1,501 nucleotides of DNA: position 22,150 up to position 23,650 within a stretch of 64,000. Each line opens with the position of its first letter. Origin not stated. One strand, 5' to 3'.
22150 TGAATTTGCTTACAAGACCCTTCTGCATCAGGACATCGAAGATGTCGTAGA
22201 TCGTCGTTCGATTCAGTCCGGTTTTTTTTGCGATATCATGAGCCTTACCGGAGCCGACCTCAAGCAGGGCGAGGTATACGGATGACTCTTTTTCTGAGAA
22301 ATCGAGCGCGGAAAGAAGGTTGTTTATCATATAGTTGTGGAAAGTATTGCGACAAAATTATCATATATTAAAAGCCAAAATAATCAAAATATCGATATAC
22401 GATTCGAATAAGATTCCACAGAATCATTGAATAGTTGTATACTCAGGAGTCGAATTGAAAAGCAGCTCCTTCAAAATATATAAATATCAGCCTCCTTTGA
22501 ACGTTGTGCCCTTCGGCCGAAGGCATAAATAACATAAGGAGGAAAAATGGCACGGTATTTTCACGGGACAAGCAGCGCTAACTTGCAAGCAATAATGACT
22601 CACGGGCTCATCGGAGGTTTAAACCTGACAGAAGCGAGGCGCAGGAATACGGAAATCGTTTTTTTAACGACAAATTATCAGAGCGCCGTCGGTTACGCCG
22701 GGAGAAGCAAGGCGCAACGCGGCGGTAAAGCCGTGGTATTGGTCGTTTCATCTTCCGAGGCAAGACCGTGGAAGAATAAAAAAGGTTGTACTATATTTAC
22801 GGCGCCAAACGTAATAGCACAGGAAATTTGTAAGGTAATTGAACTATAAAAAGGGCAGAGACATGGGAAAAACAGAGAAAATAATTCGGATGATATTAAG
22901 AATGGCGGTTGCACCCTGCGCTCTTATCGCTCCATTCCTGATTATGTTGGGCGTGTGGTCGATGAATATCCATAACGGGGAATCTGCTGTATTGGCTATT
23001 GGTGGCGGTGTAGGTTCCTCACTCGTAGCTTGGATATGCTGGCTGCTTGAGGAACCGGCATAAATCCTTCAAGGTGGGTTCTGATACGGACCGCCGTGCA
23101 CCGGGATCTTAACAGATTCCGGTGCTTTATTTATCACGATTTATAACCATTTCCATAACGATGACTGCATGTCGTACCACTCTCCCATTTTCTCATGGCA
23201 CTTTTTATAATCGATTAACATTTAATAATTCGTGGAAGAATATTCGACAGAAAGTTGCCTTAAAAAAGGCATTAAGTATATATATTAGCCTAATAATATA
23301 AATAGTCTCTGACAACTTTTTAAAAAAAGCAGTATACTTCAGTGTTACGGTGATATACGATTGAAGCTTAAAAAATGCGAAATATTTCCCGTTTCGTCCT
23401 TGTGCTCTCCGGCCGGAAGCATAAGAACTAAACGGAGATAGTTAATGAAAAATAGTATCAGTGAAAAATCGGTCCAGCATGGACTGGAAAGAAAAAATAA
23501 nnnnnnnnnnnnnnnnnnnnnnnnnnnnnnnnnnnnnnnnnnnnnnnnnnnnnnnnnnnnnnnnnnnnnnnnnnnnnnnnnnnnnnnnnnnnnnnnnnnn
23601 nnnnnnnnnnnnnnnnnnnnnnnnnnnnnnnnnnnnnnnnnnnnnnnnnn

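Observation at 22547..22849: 100-aa protein with diphtheria-toxin/PARP/Tpt1-type H-G-T NAD-binding motif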

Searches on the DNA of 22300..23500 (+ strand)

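Call 38: search_rna_families(source=window, start=22300, end=23500, threshold=evalue, max_evalue=10, show_alignments=3)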
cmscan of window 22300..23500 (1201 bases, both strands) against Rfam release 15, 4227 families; matches with E-value up to 10: 3.
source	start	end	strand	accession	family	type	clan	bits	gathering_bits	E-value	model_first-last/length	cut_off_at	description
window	22824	22880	+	RF01826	SAM_V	Cis-reg; riboswitch;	-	20.8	41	1.5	1-66/66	no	SAM-V (S-adenosyl methionine) riboswitch aptamer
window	23243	23311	-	RF02898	AaHKsRNA20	Gene; sRNA;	-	19.9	43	4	1-77/77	no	Aggregatibacter sRNA 20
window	23000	23057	+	RF00285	snoZ6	Gene; snRNA; snoRNA; CD-box;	-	16.3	35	1.5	1-91/91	no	Z6 small nucleolar RNA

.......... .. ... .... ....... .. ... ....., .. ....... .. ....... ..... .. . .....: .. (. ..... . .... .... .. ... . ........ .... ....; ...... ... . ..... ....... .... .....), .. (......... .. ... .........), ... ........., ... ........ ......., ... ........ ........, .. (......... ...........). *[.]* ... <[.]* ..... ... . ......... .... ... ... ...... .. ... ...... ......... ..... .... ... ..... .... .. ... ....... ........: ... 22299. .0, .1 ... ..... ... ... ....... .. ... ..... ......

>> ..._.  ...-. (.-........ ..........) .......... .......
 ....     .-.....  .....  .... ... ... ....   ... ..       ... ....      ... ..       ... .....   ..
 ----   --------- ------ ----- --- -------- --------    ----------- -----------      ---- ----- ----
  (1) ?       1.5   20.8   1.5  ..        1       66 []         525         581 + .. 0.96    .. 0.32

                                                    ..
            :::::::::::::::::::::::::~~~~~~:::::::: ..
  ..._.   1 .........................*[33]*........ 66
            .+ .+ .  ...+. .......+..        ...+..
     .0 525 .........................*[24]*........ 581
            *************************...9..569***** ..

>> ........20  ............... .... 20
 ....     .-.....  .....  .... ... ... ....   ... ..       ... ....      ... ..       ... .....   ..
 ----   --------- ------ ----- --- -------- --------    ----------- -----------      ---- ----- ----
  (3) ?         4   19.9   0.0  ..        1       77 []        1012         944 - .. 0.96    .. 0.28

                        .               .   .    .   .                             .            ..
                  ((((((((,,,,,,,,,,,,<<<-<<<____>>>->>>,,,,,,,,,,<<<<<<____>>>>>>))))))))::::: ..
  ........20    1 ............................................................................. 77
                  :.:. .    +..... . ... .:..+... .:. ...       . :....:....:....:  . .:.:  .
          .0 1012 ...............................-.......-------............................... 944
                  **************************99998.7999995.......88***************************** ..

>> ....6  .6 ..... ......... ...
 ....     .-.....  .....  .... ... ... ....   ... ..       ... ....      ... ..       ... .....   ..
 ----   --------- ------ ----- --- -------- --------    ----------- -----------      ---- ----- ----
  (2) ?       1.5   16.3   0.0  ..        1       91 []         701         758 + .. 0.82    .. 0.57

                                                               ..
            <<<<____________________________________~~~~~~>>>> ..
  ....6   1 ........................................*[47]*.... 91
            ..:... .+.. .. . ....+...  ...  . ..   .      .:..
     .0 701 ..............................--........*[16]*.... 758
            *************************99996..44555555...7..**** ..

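Call 114: build_rna_model(alignment_id=A5, structure=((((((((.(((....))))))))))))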
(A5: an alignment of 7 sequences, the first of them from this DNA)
Model R1 built from alignment A5 (7 sequences, 27 columns); structure: as given.
model positions 27; base pairs 11; branch points 0; effective number of sequences 7; information 1.293 bits per position. Calibrated on 0.2 Mb of random sequence (short: E-values are rough).
structure used (alignment columns):
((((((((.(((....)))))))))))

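Call 115: search_with_rna_model(model_id=R1, sources=[window, L004, L005, L006, L008, L009, L013, L014, L015, L016, L017, L018, L019, L022, L025, L026, L027, L028, L029], max_evalue=1)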
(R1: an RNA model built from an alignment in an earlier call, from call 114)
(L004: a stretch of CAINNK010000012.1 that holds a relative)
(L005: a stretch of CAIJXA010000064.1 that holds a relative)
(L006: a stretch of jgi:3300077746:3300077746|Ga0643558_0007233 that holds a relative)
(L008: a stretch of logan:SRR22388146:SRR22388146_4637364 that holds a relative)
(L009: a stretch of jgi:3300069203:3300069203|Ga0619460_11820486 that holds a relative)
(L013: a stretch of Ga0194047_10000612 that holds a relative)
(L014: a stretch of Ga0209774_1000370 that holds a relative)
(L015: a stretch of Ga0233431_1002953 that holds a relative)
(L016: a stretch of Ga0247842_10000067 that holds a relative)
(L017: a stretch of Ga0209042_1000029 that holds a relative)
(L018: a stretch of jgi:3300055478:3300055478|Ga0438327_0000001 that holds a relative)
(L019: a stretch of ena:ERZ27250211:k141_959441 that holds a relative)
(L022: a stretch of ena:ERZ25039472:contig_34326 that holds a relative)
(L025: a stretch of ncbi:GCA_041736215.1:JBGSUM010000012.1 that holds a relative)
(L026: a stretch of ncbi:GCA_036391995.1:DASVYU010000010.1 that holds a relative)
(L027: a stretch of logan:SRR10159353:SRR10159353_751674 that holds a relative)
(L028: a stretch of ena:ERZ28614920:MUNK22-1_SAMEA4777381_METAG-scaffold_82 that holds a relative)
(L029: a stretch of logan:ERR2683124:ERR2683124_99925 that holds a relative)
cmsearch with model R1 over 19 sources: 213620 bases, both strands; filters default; matches with E-value up to 1: 41.
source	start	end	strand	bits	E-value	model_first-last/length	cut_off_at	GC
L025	6062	6088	-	44.6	3e-12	1-27/27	no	0.56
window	23399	23425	+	44.1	4.4e-12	1-27/27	no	0.59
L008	2205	2231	+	43.6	7.1e-12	1-27/27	no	0.56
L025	3452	3478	+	42.2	2.2e-11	1-27/27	no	0.48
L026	3452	3478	+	42.2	2.4e-11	1-27/27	no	0.44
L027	112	138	+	42.2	2.4e-11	1-27/27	no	0.44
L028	3444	3470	+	42.2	2.4e-11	1-27/27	no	0.44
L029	186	212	+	42.2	2.4e-11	1-27/27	no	0.44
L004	9954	9980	+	41.8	3.1e-11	1-27/27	no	0.37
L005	987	1013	+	41.8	3.1e-11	1-27/27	no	0.37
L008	1537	1563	+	41.8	3.1e-11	1-27/27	no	0.37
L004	10443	10469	+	41.8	3.1e-11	1-27/27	no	0.48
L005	1476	1502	+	41.8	3.1e-11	1-27/27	no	0.48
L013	3904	3930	+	41.8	3.1e-11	1-27/27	no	0.48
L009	800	826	+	41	6.5e-11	1-27/27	no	0.44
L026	1400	1426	-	40.6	8.7e-11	1-27/27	no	0.44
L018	5963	5989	+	36.4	3.2e-09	1-27/27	no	0.3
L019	5963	5989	+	36.4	3.2e-09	1-27/27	no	0.3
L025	6062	6088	+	30.8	3.6e-07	1-27/27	no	0.56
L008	2205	2231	-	29.8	8.6e-07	1-27/27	no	0.56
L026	3452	3478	-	29.8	8.9e-07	1-27/27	no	0.44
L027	112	138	-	29.8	8.9e-07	1-27/27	no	0.44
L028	3444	3470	-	29.8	8.9e-07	1-27/27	no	0.44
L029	186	212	-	29.8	8.9e-07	1-27/27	no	0.44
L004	9954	9980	-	29.5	1.1e-06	1-27/27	no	0.37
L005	987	1013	-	29.5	1.1e-06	1-27/27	no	0.37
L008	1537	1563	-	29.5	1.1e-06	1-27/27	no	0.37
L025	3452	3478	-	28.5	2.6e-06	1-27/27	no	0.48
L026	1400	1426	+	28.3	3.2e-06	1-27/27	no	0.44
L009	800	826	-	25.2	4.4e-05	1-27/27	no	0.44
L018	5963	5989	-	23.8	0.00015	1-27/27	no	0.3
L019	5963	5989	-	23.8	0.00015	1-27/27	no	0.3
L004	10443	10469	-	20.8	0.0019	1-27/27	no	0.48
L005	1476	1502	-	20.8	0.0019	1-27/27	no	0.48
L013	3904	3930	-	20.8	0.0019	1-27/27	no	0.48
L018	11297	11326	-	14.4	0.46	1-27/27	no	0.5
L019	11297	11326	-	14.4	0.46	1-27/27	no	0.5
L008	49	71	-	14.1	0.58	1-27/27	no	0.17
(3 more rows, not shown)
